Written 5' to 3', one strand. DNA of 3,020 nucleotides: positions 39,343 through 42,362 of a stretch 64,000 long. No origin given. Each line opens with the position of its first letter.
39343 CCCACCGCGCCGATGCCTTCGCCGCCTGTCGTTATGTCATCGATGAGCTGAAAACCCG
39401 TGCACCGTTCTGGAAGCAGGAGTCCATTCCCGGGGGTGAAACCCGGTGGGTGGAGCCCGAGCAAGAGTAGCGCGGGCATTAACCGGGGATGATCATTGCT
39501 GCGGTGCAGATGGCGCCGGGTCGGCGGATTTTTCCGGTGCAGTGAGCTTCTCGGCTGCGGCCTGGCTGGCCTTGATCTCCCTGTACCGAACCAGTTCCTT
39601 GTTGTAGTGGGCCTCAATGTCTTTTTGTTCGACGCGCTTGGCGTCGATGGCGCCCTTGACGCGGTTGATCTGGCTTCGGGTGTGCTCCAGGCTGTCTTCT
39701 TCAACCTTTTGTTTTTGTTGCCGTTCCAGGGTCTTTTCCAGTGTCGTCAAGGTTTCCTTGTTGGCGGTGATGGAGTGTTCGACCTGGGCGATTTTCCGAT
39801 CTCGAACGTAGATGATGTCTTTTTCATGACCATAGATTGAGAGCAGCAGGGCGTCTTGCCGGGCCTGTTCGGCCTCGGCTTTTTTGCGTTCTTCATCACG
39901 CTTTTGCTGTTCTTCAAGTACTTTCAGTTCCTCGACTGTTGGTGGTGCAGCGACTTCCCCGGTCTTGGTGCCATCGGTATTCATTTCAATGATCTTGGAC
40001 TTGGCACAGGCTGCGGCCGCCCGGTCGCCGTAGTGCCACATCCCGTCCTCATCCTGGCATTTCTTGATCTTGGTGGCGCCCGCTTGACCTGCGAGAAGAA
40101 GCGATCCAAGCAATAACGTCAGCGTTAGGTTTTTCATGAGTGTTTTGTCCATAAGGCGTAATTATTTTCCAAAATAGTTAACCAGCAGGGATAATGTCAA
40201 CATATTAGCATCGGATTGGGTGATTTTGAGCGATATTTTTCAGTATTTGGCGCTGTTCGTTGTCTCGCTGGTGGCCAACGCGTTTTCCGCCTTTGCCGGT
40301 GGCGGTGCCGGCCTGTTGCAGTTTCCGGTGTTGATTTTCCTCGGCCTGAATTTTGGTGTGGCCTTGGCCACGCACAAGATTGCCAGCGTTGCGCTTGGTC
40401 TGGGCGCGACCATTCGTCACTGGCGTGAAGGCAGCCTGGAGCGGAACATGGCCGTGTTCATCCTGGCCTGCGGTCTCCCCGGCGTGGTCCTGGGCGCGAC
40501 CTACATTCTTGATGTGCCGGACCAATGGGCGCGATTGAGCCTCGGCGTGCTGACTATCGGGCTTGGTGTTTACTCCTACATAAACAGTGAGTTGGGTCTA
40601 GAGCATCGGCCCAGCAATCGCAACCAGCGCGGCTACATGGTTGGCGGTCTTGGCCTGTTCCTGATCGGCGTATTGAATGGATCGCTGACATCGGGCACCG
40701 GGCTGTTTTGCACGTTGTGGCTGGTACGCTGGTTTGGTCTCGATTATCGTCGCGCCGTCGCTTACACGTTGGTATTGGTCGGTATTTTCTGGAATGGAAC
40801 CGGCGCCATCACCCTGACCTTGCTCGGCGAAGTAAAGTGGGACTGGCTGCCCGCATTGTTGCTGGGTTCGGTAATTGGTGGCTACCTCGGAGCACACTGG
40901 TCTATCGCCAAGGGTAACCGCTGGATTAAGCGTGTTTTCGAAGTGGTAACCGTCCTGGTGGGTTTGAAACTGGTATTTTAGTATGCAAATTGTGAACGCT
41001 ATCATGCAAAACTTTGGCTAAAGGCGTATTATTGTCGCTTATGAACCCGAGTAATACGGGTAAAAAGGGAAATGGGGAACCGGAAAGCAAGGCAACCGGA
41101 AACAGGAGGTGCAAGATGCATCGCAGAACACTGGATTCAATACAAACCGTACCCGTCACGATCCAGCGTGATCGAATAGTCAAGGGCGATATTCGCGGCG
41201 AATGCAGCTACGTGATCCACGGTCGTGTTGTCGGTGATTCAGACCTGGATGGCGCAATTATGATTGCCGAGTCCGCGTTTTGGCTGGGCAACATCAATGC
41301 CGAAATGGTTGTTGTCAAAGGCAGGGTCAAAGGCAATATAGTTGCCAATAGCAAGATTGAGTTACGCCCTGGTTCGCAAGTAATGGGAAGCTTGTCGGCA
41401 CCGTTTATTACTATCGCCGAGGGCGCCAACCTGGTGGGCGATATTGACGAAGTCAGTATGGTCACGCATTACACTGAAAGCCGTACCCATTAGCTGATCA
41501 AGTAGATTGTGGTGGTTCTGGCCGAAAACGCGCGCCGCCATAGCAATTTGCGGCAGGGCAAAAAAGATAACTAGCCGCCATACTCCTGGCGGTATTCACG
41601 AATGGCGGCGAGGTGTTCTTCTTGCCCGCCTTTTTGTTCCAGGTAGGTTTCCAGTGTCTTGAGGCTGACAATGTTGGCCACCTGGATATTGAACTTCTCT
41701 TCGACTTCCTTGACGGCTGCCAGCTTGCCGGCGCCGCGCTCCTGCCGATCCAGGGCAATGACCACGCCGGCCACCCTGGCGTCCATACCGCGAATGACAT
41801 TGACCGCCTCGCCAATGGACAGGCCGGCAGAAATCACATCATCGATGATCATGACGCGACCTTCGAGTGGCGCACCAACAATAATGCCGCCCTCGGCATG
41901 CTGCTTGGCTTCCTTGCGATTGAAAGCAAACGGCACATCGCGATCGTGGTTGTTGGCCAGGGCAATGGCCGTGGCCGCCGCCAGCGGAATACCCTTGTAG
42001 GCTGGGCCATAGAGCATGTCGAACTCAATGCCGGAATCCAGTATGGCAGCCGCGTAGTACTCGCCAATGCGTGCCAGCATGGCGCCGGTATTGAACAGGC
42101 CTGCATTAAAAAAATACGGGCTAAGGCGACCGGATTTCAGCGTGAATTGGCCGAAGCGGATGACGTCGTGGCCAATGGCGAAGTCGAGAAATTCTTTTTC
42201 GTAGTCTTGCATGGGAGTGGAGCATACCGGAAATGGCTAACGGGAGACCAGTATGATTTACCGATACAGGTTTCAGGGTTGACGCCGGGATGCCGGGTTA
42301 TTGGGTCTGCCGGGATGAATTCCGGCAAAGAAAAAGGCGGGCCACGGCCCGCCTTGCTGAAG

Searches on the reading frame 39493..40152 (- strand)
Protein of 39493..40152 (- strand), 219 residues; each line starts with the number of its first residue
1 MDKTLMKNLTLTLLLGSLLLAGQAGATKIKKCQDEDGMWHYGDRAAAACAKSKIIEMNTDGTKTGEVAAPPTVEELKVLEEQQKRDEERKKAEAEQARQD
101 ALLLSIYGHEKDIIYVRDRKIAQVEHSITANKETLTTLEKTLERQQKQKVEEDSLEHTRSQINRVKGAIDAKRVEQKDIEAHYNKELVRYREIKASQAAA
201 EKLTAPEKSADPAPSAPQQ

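Call 35: search_protein_families(library=pfam, proteins=[window:39493-40152:-], max_evalue=0.0001)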
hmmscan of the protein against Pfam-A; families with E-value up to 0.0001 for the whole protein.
window:39493-40152:- (219 aa): 1 family
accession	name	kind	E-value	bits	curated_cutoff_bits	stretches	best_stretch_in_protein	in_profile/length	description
PF13511.11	DUF4124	-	3.3e-05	24.5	22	1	17-71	2-54/56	Domain of unknown function (DUF4124)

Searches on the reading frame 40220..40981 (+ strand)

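Call 35: search_protein_families(library=pfam, proteins=[window:40220-40981:+], max_evalue=0.0001)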
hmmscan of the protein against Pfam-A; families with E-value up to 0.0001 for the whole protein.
window:40220-40981:+ (253 aa): 1 family
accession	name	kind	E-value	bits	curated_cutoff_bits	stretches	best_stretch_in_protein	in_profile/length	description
PF01925.25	TauE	-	2.2e-46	158.9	32.6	1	12-251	1-237/237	Sulfite exporter TauE/SafE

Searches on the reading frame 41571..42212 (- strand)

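Call 35: search_protein_families(library=pfam, proteins=[window:41571-42212:-], max_evalue=0.0001)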
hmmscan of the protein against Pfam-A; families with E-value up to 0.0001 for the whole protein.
window:41571-42212:- (213 aa): 1 family
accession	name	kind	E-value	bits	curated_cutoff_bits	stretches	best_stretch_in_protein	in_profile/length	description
PF00156.33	Pribosyltran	-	1.1e-11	44.8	26.3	1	41-173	7-148/158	Phosphoribosyl transferase domain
